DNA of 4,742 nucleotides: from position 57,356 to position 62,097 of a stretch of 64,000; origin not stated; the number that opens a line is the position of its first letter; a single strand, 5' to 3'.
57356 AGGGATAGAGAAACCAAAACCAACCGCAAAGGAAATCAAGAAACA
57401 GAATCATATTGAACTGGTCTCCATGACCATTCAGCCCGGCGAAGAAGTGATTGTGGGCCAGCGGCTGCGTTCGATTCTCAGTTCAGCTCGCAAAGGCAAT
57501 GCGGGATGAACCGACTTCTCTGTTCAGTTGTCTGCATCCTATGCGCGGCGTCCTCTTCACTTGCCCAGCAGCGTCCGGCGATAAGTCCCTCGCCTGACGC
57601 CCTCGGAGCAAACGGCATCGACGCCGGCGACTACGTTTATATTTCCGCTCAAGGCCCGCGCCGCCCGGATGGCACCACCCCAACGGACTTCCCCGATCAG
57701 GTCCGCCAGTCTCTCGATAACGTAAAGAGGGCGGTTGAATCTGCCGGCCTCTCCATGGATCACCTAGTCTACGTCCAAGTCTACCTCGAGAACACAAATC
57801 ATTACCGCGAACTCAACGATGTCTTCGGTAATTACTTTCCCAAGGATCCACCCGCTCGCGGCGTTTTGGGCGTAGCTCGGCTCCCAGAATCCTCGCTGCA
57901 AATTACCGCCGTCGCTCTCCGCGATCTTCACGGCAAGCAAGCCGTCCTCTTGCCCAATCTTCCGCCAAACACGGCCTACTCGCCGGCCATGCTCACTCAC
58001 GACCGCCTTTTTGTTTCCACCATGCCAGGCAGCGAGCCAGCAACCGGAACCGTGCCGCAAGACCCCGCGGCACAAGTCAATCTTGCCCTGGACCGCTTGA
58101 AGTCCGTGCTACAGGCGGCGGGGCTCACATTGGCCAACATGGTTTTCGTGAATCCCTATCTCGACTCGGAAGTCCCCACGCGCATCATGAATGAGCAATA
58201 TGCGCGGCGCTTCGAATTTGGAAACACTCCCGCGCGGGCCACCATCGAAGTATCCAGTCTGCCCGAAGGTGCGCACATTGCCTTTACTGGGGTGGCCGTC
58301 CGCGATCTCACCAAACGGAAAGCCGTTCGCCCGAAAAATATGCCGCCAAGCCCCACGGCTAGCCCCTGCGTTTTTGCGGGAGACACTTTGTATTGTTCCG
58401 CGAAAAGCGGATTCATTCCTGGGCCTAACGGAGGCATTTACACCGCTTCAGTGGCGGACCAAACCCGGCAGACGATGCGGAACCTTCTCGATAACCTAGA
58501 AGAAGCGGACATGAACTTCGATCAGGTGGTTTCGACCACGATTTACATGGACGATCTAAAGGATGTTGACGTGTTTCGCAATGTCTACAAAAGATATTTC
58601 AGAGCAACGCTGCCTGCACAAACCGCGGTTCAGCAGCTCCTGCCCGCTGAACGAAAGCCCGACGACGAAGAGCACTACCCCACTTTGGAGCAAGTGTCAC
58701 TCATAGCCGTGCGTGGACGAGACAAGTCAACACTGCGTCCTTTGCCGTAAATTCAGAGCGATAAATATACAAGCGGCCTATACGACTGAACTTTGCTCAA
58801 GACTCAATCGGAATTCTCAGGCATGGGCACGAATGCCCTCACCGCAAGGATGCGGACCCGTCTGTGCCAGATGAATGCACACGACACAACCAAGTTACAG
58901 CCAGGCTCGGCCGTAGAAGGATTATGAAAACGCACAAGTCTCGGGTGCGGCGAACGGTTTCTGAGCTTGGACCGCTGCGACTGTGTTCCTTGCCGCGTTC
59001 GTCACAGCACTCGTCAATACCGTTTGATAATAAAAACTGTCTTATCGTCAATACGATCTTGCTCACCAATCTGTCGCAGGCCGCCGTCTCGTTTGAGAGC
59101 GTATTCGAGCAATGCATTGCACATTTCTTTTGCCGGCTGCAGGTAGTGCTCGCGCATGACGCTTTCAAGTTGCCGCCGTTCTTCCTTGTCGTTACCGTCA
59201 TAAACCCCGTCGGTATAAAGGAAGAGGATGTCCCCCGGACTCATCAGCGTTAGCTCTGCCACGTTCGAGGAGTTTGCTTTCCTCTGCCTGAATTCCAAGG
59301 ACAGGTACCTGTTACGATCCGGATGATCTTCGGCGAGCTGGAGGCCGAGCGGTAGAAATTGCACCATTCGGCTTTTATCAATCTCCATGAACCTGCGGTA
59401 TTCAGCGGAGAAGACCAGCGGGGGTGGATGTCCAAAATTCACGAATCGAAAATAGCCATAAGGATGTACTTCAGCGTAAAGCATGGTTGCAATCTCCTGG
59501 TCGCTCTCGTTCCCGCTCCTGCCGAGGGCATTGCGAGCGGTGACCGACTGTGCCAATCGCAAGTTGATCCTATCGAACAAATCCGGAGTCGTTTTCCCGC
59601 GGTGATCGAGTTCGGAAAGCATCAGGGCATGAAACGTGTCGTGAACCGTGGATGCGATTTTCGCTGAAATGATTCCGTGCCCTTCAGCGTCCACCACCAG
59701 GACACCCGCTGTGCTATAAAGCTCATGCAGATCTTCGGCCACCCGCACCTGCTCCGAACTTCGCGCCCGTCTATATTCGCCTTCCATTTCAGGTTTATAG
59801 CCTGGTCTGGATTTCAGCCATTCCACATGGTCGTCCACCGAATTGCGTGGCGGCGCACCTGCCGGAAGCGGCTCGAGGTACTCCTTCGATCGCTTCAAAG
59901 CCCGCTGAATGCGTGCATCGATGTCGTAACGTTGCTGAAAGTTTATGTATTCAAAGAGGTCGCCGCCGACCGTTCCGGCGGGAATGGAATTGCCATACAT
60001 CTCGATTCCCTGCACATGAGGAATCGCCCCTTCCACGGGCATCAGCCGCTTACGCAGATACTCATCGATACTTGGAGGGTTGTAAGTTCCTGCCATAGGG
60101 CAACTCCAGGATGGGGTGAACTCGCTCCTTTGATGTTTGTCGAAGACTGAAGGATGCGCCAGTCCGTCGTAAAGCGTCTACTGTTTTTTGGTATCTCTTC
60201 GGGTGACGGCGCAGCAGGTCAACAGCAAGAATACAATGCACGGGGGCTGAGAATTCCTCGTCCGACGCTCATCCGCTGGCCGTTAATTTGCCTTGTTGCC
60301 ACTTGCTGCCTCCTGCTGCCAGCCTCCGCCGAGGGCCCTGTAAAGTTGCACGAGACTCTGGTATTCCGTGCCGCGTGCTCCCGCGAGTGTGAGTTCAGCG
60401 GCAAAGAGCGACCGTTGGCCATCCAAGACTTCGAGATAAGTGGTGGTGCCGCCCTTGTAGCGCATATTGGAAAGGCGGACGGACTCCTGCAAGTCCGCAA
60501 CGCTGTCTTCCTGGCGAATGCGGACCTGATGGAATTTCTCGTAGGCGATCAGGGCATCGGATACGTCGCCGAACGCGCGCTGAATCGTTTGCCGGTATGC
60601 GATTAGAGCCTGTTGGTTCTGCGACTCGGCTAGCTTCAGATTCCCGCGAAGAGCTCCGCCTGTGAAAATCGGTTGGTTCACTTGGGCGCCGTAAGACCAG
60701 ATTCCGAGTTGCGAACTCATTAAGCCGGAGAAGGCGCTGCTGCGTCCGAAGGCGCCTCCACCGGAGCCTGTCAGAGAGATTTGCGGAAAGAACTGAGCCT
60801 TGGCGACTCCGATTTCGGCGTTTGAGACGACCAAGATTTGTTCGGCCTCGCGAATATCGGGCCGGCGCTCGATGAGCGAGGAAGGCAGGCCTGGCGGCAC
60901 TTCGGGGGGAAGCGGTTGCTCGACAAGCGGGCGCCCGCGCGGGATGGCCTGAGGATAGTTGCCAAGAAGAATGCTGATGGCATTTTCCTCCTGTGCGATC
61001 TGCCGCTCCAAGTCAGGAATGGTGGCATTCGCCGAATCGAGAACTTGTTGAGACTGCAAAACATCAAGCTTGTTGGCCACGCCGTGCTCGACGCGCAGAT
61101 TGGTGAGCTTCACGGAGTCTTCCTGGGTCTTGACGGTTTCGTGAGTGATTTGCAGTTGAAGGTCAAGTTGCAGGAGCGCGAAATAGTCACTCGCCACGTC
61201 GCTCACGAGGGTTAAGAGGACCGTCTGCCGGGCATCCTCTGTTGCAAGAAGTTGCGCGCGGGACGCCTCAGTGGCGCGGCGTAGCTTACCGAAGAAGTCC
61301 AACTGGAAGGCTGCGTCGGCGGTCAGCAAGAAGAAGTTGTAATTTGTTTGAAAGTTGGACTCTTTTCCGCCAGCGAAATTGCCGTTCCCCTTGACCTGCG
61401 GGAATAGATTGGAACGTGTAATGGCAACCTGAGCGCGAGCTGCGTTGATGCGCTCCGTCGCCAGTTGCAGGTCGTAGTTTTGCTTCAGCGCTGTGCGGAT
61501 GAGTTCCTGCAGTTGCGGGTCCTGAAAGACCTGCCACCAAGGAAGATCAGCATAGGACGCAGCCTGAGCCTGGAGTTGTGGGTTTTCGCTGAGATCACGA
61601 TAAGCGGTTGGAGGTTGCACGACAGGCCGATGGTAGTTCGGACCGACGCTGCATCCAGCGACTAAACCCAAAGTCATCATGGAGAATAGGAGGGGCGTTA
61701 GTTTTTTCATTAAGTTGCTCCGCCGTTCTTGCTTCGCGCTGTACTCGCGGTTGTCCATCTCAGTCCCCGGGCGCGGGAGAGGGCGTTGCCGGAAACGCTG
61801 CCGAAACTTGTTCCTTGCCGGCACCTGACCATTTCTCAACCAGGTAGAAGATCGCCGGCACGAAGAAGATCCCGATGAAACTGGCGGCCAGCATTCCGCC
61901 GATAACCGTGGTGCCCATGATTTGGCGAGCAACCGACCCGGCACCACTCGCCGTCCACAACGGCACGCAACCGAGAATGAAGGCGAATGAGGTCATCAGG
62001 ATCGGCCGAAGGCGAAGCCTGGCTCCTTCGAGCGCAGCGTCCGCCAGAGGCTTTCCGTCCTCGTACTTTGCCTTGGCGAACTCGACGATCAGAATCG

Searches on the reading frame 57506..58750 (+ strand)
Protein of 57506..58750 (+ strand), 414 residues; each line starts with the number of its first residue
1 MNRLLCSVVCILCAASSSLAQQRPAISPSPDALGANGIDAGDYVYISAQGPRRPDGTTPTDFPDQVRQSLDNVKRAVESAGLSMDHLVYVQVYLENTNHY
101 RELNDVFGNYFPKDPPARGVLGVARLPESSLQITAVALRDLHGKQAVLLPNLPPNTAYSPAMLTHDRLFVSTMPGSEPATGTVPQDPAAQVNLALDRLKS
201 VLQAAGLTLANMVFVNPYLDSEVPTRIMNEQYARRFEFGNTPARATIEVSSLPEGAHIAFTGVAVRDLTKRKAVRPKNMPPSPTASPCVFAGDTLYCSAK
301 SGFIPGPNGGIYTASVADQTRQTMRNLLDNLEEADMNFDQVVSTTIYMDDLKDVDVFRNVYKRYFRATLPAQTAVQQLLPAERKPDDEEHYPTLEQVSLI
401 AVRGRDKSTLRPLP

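Call 73: search_protein_families(library=pfam, proteins=[window:57506-58750:+], max_evalue=0.00001)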
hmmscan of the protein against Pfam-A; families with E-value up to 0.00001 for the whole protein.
window:57506-58750:+ (414 aa): 1 family
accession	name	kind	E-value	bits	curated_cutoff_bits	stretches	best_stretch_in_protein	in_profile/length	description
PF01042.26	Ribonuc_L-PSP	-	1e-54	184.1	27.3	3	37-137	14-119/121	Endoribonuclease L-PSP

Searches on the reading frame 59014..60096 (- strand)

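Call 73: search_protein_families(library=pfam, proteins=[window:59014-60096:-], max_evalue=0.00001)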
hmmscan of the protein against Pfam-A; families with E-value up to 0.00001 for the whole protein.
window:59014-60096:- (360 aa): 1 family
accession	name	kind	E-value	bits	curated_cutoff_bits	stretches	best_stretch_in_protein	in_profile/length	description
PF07228.17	SpoIIE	-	7.1e-25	88.5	25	2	131-253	6-108/192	Stage II sporulation protein E (SpoIIE)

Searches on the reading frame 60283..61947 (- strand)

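Call 73: search_protein_families(library=pfam, proteins=[window:60283-61947:-], max_evalue=0.00001)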
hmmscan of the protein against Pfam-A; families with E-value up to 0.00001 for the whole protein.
window:60283-61947:- (554 aa): 1 family
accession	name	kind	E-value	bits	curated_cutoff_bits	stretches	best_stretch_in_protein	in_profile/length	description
PF02321.23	OEP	-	2.3e-49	168.2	22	2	356-540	6-187/187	Outer membrane efflux protein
